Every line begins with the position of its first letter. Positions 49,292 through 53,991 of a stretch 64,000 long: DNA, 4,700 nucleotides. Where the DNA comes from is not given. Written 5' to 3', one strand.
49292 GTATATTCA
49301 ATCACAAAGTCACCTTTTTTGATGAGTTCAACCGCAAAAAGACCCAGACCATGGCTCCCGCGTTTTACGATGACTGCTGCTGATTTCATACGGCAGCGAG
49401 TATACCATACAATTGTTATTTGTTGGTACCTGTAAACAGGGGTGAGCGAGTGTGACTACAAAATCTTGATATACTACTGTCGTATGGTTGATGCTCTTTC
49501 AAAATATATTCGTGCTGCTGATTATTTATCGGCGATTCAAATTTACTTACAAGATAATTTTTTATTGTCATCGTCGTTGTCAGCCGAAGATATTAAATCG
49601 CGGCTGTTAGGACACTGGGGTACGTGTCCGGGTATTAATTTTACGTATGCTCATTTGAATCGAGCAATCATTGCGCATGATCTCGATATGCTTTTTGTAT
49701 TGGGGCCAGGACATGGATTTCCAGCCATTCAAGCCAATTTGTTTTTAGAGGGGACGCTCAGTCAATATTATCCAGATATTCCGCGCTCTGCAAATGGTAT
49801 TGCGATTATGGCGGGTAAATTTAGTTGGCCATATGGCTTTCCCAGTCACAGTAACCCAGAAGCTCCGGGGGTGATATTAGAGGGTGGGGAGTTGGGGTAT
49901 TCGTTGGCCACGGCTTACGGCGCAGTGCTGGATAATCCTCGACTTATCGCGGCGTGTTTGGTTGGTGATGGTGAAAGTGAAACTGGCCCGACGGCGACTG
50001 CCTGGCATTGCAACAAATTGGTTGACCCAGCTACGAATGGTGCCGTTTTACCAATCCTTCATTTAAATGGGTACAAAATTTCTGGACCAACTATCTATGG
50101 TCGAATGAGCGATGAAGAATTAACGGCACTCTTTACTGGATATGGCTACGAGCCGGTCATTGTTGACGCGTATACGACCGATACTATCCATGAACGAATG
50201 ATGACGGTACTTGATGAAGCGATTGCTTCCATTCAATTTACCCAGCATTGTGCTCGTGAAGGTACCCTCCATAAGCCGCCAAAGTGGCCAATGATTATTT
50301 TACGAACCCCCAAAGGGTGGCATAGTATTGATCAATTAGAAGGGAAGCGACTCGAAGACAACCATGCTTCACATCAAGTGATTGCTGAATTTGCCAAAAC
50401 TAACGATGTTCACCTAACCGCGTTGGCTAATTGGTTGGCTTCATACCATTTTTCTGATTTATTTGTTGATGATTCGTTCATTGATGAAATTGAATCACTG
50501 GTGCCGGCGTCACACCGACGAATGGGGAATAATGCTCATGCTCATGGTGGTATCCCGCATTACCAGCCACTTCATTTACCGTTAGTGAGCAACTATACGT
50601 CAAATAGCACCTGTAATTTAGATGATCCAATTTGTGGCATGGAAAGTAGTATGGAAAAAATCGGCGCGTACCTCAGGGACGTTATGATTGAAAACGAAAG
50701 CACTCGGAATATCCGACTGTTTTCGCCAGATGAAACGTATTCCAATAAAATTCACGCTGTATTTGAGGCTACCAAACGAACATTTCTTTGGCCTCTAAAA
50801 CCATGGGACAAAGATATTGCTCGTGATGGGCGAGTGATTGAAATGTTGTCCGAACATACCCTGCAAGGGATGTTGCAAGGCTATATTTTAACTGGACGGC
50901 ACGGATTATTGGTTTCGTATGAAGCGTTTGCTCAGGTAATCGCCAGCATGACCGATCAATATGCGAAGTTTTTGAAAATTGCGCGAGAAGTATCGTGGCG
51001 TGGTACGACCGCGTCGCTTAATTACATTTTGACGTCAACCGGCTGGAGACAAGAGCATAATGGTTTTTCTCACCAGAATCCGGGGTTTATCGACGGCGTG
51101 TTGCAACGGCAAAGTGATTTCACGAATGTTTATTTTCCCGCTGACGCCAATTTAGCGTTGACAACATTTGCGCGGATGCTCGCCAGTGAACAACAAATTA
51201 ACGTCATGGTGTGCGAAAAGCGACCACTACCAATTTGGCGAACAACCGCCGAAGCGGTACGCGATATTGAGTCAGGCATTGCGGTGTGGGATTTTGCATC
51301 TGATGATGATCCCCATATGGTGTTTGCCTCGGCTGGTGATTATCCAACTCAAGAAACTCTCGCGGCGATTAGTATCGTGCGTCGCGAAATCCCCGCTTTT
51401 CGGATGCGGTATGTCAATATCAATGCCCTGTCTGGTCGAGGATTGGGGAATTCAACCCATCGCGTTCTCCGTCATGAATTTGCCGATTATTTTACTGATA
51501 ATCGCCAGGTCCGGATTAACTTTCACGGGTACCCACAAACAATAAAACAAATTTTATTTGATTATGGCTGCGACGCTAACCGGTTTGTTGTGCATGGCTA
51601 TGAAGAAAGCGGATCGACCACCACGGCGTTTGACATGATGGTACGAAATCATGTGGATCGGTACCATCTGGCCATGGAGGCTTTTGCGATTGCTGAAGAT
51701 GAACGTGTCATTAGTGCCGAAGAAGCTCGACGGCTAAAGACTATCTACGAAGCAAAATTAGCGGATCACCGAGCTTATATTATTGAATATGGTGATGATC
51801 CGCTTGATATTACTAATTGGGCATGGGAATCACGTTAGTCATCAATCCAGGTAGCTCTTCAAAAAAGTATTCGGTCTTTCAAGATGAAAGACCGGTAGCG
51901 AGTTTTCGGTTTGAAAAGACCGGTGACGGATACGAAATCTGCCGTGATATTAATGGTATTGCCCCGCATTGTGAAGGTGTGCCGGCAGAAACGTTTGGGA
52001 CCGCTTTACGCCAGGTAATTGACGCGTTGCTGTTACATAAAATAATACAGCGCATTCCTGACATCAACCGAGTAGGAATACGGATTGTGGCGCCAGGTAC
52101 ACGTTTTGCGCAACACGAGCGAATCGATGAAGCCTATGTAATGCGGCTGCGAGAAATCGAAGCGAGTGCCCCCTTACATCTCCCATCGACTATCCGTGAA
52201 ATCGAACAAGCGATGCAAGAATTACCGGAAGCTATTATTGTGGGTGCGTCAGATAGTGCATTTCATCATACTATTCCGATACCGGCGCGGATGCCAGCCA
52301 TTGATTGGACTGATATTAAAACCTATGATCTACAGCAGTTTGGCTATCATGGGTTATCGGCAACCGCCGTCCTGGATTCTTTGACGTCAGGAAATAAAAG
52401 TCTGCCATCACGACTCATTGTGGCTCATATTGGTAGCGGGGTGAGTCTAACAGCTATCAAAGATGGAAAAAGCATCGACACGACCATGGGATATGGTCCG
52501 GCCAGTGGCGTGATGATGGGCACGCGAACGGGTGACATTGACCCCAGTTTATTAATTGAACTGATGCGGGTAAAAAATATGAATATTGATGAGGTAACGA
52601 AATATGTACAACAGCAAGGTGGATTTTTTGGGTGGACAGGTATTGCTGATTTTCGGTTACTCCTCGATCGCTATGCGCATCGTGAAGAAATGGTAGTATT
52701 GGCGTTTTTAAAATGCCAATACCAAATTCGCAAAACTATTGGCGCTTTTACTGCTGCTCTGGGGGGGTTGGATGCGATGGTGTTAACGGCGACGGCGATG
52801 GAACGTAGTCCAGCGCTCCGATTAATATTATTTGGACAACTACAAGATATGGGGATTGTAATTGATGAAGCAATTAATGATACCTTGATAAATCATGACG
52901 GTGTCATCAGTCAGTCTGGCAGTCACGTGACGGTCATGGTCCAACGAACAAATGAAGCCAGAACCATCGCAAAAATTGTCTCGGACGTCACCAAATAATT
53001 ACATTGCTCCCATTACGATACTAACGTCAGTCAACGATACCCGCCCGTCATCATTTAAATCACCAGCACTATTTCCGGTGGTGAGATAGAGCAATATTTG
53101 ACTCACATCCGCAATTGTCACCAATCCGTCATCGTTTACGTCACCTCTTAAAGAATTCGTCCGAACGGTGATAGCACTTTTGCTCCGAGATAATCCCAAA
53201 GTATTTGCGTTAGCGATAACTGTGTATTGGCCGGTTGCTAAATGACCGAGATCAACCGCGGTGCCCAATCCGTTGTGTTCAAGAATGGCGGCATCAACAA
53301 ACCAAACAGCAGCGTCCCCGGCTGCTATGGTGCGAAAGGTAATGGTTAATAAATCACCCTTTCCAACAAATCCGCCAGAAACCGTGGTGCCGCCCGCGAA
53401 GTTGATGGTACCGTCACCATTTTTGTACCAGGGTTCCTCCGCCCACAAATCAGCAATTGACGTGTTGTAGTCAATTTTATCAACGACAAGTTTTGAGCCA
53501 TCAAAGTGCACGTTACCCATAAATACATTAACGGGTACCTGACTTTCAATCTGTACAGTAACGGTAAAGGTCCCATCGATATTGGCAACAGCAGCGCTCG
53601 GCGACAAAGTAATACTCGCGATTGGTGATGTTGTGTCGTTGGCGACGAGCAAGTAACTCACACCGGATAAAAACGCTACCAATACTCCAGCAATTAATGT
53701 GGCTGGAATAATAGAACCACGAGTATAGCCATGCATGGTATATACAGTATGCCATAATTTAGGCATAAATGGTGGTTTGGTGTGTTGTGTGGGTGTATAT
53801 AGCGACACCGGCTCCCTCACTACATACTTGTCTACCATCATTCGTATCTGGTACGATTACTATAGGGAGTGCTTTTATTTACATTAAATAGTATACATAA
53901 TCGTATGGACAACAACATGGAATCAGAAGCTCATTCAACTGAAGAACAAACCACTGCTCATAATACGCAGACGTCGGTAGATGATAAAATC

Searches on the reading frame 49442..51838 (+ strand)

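Call 86: search_protein_families(library=pfam, proteins=[window:49442-51838:+], max_evalue=0.00001)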
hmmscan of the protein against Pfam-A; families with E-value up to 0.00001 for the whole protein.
window:49442-51838:+ (798 aa): 3 families
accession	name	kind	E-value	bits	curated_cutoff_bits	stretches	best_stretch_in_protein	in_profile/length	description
PF09364.15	XFP_N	-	1.2e-136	455.8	23.7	1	16-371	7-363/364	XFP N-terminal domain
PF03894.20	XFP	-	2e-74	249.6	22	1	406-582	2-177/177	D-xylulose 5-phosphate/D-fructose 6-phosphate phosphoketolase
PF09363.15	XFP_C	-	4.4e-54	183.4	23.4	1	593-795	1-202/202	XFP C-terminal domain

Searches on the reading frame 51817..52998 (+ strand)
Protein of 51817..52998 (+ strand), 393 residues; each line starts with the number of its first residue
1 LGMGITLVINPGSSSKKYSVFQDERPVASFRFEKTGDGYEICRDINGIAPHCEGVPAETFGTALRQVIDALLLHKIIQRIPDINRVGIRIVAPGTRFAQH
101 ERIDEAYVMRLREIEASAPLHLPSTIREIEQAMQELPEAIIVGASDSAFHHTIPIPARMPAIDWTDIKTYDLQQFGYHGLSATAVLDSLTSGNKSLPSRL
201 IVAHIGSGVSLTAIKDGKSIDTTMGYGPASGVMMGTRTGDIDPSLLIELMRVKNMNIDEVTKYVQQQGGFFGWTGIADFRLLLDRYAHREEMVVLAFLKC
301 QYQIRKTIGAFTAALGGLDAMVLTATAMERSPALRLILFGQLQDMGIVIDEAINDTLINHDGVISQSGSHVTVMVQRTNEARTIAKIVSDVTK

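Call 86: search_protein_families(library=pfam, proteins=[window:51817-52998:+], max_evalue=0.00001)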
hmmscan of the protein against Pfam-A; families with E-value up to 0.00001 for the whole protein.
window:51817-52998:+ (393 aa): 1 family
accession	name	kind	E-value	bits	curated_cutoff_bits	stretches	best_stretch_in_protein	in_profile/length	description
PF00871.23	Acetate_kinase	-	8.8e-74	248.9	22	1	6-386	2-392/392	Acetokinase family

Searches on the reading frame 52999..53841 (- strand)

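Call 87: search_protein_families(library=pfam, proteins=[window:52999-53841:-], max_evalue=0.00001)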
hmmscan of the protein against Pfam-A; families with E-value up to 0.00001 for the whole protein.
window:52999-53841:- (280 aa): 1 family
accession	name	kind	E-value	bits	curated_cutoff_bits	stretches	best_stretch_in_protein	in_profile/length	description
PF00404.24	Dockerin_1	-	5.2e-06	27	22.9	1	233-277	2-53/57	Dockerin type I domain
